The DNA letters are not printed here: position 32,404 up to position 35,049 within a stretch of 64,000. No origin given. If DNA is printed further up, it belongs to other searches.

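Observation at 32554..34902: Molybdopterin-type subunit with only five cysteines, a CX2CX7C FS0 motif, and Ser where Psr/Phs/Ttr/Arr enzymes have the Mo-ligand Cys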

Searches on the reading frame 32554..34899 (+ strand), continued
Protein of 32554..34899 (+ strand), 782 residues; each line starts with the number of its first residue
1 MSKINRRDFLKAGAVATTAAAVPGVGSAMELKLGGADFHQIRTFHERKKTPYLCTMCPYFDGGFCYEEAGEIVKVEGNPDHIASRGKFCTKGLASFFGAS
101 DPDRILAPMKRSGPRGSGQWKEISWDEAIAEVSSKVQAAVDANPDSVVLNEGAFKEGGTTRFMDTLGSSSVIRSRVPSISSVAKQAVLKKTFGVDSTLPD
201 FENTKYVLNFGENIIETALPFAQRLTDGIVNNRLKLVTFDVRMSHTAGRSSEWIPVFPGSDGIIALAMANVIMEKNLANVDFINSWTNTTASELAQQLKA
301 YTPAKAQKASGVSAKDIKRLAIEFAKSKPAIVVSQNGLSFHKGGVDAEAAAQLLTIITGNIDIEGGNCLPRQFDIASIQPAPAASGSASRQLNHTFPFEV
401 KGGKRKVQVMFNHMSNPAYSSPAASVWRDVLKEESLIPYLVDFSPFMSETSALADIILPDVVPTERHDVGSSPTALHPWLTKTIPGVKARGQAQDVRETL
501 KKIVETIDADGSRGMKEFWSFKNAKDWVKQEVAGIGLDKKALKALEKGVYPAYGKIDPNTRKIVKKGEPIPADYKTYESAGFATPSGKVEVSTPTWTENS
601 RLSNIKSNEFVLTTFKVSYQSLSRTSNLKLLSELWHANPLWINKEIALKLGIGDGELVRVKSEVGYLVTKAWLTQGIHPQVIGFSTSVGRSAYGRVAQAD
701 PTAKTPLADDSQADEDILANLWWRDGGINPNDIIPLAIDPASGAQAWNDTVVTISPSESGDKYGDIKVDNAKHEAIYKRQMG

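Call 49: search_protein_families(library=ncbifam, proteins=[P0131, P0135, P0140, P0143, P0160, P0177, P0126, P0142], max_evalue=1e-80)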
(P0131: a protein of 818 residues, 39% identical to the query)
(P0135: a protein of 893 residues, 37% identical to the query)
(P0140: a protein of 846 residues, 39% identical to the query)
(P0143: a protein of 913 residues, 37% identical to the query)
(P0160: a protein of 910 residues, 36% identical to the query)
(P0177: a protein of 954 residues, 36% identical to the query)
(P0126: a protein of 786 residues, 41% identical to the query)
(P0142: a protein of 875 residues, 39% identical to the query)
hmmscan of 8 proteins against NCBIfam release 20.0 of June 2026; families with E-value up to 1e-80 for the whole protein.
P0131 (818 aa): 2 families
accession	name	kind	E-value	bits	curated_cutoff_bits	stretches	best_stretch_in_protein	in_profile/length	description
NF012032.0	PRK15488.1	equivalog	7.9e-121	404.4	694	1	1-531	1-533/759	thiosulfate reductase PhsA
TIGR02166.1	dmsA_ynfE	subfamily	1.4e-88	297.8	777.7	0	3-573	1-606/794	DMSO/selenate family reductase complex A subunit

P0135 (893 aa): 1 family
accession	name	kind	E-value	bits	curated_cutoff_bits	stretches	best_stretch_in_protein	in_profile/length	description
NF012032.0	PRK15488.1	equivalog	9.2e-96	321.5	694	0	5-391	2-371/759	thiosulfate reductase PhsA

P0140 (846 aa): 1 family
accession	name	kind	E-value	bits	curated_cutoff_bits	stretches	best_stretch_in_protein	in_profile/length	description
NF012032.0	PRK15488.1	equivalog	1.8e-97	327.2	694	1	71-557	38-527/759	thiosulfate reductase PhsA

P0143 (913 aa): 1 family
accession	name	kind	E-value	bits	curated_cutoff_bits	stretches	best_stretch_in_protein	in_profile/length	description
NF012032.0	PRK15488.1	equivalog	1.3e-103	347.5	694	1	56-611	33-583/759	thiosulfate reductase PhsA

P0160 (910 aa): 1 family
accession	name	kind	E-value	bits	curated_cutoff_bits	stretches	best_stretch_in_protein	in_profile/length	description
NF012032.0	PRK15488.1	equivalog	1.8e-95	320.5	694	0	3-585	2-562/759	thiosulfate reductase PhsA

P0177 (954 aa): 1 family
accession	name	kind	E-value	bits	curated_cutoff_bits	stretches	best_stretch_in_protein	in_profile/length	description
NF012032.0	PRK15488.1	equivalog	3.4e-85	286.6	694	0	55-583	26-528/759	thiosulfate reductase PhsA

P0126 (786 aa): 1 family
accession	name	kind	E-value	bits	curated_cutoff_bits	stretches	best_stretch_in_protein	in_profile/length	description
NF012032.0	PRK15488.1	equivalog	9.4e-122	407.5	694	1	2-378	1-361/759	thiosulfate reductase PhsA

P0142 (875 aa): 1 family
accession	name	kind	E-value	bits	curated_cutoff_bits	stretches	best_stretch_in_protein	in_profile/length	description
NF012032.0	PRK15488.1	equivalog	7.4e-117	391.3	694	1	5-371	3-363/759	thiosulfate reductase PhsA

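Call 55: find_encoding_contigs(protein=P0122, flank=8000, max_places=2)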
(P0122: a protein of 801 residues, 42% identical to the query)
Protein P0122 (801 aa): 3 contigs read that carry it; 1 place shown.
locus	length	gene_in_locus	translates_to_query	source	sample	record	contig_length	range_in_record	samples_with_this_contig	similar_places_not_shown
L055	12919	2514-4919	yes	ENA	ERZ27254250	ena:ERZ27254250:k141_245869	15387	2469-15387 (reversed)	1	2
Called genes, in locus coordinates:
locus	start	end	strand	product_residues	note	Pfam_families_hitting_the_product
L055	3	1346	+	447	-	?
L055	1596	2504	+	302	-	PF03916:NrfD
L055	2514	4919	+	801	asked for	PF00384:Molybdopterin, PF01568:Molydop_binding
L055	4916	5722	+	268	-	PF14522:Cytochrome_C7 (faint), PF03264:Cytochrom_NNT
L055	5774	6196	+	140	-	PF00034:Cytochrom_C, PF13442:Cytochrome_CBB3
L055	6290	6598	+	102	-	PF00034:Cytochrom_C, PF13442:Cytochrome_CBB3 (weak)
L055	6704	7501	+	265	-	PF00034:Cytochrom_C, PF13442:Cytochrome_CBB3 (weak)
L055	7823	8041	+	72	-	-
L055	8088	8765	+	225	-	PF00034:Cytochrom_C (weak), PF13442:Cytochrome_CBB3 (weak)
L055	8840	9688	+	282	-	PF13187:Fer4_9 (faint), PF14697:Fer4_21 (faint), PF00037:Fer4 (weak), PF12797:Fer4_2 (weak), PF12837:Fer4_6 (faint), PF13247:Fer4_11, PF00037:Fer4 (weak), PF12838:Fer4_7 (weak), +2 more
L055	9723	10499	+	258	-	PF01590:GAF, PF13185:GAF_2 (faint)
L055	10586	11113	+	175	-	PF03264:Cytochrom_NNT, PF09699:Paired_CXXCH_1 (faint), PF02085:Cytochrom_CIII (faint), PF14522:Cytochrome_C7 (faint), PF14537:Cytochrom_c3_2 (faint), PF22113:Mtrc-MtrF_II-IV_dom (faint)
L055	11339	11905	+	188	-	PF09626:DHC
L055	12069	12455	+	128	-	-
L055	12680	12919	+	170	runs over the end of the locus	-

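Call 56: find_encoding_contigs(protein=P0123, flank=8000, max_places=2)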
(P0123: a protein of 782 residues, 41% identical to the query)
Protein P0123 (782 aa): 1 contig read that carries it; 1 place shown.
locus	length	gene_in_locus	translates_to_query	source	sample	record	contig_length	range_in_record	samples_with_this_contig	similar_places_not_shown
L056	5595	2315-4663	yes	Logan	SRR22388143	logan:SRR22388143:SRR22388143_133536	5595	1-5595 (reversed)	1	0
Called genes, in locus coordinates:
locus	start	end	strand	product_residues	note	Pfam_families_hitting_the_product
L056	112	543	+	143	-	-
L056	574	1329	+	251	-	PF14697:Fer4_21 (faint), PF12797:Fer4_2 (weak), PF00037:Fer4 (faint), PF13237:Fer4_10 (weak), PF13247:Fer4_11, PF13187:Fer4_9 (weak), PF13237:Fer4_10 (weak), PF12838:Fer4_7 (weak), +1 more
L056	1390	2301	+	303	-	PF03916:NrfD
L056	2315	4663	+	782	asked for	PF00384:Molybdopterin, PF01568:Molydop_binding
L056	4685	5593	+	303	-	?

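Call 58: find_encoding_contigs(protein=P0121, flank=8000, max_places=2)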
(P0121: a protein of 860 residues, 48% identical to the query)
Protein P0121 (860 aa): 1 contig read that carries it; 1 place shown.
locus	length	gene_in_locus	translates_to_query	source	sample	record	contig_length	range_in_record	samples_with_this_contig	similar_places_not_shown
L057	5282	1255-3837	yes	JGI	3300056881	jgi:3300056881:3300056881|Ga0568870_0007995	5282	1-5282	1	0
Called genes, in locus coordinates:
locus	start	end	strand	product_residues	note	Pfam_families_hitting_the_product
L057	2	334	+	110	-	?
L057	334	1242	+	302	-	PF03916:NrfD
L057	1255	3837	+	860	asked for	PF00384:Molybdopterin, PF01568:Molydop_binding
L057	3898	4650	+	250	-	PF03264:Cytochrom_NNT (weak), PF14522:Cytochrome_C7 (faint), PF14537:Cytochrom_c3_2 (faint), PF22113:Mtrc-MtrF_II-IV_dom (faint), PF03264:Cytochrom_NNT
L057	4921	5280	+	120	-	?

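Call 59: search_protein_families(library=pfam, proteins=[L011:12773-13630:+, L011:13636-14028:+, L011:14111-14770:+, L011:15274-16359:+, L011:16824-17321:+, L015:8530-9225:+, L012:12764-13615:+, L011:10001-12628:+], max_evalue=0.001)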
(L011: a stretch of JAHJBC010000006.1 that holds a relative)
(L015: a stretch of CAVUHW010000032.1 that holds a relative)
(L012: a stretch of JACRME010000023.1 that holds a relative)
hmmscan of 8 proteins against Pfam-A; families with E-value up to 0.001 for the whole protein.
L011:12773-13630:+ (286 aa): 1 family
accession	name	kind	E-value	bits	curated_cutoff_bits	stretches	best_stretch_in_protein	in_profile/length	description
PF02613.20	Nitrate_red_del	-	5.6e-15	56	22.2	1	75-185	21-132/136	Nitrate reductase delta subunit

L011:13636-14028:+ (131 aa): 1 family
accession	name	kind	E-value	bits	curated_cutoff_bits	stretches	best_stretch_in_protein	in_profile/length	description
PF03745.19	DUF309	-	5.8e-05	23.1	27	1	12-71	6-57/59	Domain of unknown function (DUF309)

L011:14111-14770:+ (220 aa): 1 family
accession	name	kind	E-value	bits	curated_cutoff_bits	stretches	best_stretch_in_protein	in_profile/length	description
PF00977.27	His_biosynth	-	3e-05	24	23.6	1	22-136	84-171/228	Histidine biosynthesis protein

L011:15274-16359:+ (362 aa): 11 families
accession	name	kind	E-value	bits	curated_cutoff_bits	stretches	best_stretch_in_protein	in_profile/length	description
PF00037.32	Fer4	-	1.2e-15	57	21.1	2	45-63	5-23/24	4Fe-4S binding domain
PF12838.12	Fer4_7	-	6.3e-15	55.8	27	2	257-301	2-49/52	4Fe-4S dicluster domain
PF14697.11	Fer4_21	-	9e-15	55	35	2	252-300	3-51/59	4Fe-4S dicluster domain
PF13237.11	Fer4_10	-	8.8e-13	48.4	25.5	2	254-300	6-52/53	4Fe-4S dicluster domain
PF13187.11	Fer4_9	-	1.3e-12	47.9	27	2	257-303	2-50/52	4Fe-4S dicluster domain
PF13484.11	Fer4_16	-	7.3e-11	43.1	30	0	257-274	2-19/66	4Fe-4S double cluster binding domain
PF12837.12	Fer4_6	-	4e-08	33.3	25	0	46-63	7-24/24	4Fe-4S binding domain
PF25160.1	LdpA_Fe-S-bd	-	6.1e-08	32.8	27.6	1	20-66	3-46/49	LdpA Fe-S cluster-binding domain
PF12797.12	Fer4_2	-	1.2e-07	31.6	24.5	0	251-269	4-22/22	4Fe-4S binding domain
PF13183.11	Fer4_8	-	8.6e-06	26.6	27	0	248-270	38-67/68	4Fe-4S dicluster domain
PF12800.12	Fer4_4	-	8e-05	23.1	24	0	46-60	2-16/17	4Fe-4S binding domain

L011:16824-17321:+ (166 aa): 1 family
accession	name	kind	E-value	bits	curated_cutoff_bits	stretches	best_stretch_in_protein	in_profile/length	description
PF01967.27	MoaC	-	2.6e-53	180.1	27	1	15-155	1-136/136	MoaC family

L015:8530-9225:+ (232 aa): 1 family
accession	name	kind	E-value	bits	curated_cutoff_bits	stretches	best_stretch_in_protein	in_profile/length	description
PF02613.20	Nitrate_red_del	-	1.9e-27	96.4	22.2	1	44-175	5-135/136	Nitrate reductase delta subunit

L012:12764-13615:+ (284 aa): 1 family
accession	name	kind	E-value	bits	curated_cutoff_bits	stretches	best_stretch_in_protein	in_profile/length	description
PF02613.20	Nitrate_red_del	-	6.2e-13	49.4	22.2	1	81-188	24-132/136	Nitrate reductase delta subunit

L011:10001-12628:+ (876 aa): 4 families
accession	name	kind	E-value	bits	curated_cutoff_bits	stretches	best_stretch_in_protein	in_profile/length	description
PF00384.28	Molybdopterin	-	6.5e-29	101.5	24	1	104-519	1-351/353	Molybdopterin oxidoreductase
PF01568.27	Molydop_binding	-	1.9e-17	63.7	26.8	1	674-804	1-102/110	Molydopterin dinucleotide binding domain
PF04879.21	Molybdop_Fe4S4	-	2.5e-09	37.4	22.7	1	52-101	6-55/55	Molybdopterin oxidoreductase Fe4S4 domain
PF10518.14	TAT_signal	-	2.5e-05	24.4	22.7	1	3-23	1-21/21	TAT (twin-arginine translocation) pathway signal sequence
